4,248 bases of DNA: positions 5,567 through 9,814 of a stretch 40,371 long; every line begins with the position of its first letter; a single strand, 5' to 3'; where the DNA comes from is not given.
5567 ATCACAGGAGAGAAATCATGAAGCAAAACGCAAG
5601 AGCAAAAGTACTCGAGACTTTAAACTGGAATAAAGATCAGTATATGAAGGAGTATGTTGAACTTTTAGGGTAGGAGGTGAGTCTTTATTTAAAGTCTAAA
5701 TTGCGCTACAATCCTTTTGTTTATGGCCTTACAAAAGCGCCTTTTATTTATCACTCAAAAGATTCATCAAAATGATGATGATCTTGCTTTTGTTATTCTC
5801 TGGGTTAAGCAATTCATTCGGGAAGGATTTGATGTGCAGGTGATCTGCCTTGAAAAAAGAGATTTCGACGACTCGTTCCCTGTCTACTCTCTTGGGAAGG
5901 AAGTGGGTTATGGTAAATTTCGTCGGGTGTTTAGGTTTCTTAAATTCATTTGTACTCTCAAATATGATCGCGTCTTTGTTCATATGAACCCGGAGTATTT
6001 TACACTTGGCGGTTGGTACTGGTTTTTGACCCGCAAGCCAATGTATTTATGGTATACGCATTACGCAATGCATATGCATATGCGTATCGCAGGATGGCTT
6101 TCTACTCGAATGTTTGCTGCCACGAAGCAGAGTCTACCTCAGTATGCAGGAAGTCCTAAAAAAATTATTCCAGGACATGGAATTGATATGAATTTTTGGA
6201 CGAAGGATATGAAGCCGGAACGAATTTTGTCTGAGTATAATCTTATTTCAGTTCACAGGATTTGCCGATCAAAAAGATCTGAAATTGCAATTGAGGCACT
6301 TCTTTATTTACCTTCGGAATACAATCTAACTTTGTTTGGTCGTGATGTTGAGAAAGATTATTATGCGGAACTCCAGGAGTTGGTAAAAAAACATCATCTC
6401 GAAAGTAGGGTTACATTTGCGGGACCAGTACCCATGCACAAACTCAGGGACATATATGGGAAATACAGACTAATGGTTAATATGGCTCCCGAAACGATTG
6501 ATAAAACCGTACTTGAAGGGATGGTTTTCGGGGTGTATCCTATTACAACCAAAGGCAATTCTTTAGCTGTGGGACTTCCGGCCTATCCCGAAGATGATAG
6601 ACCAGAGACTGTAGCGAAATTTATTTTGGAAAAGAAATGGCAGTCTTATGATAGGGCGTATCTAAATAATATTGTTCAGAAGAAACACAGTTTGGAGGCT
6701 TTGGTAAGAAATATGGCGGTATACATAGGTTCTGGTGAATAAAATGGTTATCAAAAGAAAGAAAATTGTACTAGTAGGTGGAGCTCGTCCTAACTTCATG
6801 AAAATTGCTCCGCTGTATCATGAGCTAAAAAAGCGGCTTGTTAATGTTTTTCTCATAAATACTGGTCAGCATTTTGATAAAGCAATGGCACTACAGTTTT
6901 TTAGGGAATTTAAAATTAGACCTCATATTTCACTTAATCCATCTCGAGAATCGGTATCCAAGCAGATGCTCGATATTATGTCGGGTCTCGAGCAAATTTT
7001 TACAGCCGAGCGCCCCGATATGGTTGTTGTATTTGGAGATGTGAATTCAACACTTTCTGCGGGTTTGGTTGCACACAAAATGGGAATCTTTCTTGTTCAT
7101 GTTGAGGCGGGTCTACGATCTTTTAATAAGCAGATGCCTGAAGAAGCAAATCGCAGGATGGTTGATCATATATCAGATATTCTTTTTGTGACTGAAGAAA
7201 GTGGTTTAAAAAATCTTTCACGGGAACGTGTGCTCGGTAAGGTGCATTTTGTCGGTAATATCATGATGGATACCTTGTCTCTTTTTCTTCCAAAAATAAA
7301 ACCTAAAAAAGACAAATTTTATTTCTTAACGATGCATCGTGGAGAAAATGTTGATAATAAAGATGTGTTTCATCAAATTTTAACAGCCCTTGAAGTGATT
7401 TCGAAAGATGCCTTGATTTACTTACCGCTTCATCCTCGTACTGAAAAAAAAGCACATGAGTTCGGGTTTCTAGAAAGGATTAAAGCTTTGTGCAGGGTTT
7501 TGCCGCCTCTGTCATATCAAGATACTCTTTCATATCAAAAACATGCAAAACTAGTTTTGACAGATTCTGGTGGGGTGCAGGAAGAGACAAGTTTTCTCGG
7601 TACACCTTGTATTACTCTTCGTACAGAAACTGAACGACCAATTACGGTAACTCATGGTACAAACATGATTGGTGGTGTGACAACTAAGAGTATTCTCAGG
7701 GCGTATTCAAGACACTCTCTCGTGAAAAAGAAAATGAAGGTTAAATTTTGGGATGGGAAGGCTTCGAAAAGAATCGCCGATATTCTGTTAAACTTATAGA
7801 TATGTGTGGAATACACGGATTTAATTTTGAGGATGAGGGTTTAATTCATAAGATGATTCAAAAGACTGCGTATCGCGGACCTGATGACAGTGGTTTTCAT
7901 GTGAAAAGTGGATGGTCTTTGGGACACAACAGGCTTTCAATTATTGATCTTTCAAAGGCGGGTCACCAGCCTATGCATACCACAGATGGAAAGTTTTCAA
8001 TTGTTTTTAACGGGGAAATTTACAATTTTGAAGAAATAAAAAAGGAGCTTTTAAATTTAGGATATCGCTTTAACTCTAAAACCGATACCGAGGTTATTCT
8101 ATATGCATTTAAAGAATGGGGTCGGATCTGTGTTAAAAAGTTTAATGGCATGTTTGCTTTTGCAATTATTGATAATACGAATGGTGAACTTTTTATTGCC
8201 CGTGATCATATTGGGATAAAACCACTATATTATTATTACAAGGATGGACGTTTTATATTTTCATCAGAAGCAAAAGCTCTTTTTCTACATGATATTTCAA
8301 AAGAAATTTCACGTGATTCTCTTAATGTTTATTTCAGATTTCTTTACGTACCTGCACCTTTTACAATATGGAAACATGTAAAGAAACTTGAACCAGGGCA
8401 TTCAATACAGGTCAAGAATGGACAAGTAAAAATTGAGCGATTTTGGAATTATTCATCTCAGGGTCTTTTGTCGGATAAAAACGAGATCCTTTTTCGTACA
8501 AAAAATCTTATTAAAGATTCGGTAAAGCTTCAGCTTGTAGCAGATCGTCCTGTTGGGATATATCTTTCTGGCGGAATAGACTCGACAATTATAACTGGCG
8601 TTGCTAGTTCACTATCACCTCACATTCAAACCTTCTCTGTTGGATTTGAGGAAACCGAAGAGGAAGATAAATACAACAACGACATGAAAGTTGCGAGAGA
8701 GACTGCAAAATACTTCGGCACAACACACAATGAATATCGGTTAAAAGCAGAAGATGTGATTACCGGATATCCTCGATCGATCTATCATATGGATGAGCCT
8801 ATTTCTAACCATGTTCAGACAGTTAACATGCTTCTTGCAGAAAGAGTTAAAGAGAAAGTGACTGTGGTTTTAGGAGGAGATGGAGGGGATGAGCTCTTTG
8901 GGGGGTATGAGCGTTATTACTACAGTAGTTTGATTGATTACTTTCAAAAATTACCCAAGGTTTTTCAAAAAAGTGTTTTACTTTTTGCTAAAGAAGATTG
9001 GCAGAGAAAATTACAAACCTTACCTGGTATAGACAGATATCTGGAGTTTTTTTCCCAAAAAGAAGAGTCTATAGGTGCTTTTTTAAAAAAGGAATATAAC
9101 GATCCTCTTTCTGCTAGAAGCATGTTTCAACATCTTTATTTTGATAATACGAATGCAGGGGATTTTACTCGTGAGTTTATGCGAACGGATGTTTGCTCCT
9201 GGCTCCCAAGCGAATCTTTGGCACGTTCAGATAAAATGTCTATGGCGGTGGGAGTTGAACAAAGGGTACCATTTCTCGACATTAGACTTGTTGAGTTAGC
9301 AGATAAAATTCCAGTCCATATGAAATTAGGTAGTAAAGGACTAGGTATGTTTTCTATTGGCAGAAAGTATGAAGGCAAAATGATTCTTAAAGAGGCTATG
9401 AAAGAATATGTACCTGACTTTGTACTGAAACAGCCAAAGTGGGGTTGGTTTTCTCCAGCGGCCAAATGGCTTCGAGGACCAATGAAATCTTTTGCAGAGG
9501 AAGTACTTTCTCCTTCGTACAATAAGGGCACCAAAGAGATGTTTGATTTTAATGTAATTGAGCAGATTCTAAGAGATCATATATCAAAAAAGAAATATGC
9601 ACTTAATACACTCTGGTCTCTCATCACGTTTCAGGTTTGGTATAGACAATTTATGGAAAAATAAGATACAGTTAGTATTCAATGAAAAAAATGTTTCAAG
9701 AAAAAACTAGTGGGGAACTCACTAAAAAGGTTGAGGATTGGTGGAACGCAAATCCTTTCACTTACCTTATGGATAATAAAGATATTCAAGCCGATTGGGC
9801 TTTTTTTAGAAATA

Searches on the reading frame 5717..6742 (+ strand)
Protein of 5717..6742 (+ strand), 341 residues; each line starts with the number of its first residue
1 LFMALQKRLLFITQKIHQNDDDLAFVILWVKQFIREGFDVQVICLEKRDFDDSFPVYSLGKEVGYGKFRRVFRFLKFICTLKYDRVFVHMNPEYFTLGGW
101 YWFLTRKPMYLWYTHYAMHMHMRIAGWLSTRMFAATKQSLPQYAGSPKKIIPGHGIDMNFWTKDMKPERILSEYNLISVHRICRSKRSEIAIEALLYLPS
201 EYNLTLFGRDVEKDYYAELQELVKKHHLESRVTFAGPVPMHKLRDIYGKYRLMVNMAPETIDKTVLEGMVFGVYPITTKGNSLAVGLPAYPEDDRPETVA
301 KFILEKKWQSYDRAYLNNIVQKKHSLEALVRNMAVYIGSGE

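Call 45: search_protein_families(library=pfam, proteins=[window:5717-6742:+], max_evalue=0.001)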
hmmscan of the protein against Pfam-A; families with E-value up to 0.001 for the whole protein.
window:5717-6742:+ (341 aa): 2 families
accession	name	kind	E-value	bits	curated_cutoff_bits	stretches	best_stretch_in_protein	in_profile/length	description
PF00534.26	Glycos_transf_1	-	1.9e-08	34.5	26.4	1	171-281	13-125/172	Glycosyl transferases group 1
PF13477.12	Glyco_trans_4_2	-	0.00099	19.7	23.4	0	24-98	11-90/139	Glycosyl transferase 4-like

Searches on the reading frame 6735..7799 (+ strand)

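Call 45: search_protein_families(library=pfam, proteins=[window:6735-7799:+], max_evalue=0.001)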
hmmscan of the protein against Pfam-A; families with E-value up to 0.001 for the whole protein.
window:6735-7799:+ (354 aa): 1 family
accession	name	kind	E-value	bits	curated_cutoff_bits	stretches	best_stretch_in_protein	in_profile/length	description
PF02350.25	Epimerase_2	-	1.3e-91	307.5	30.6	1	31-351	3-346/347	UDP-N-acetylglucosamine 2-epimerase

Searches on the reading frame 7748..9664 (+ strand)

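Call 45: search_protein_families(library=pfam, proteins=[window:7748-9664:+], max_evalue=0.001)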
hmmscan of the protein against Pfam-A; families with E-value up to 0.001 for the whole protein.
window:7748-9664:+ (638 aa): 4 families
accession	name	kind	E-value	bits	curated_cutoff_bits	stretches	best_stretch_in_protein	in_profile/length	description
PF00733.27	Asn_synthase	-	8.9e-85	285.9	21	1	252-633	3-354/354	Asparagine synthase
PF13537.11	GATase_7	-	1.6e-47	160.9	25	1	60-178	1-121/123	Glutamine amidotransferase domain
PF13522.11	GATase_6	-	5.1e-44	149.9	27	1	45-174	1-130/130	Glutamine amidotransferase domain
PF12481.13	DUF3700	-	0.00015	21.7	27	1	127-176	124-174/228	Aluminium induced protein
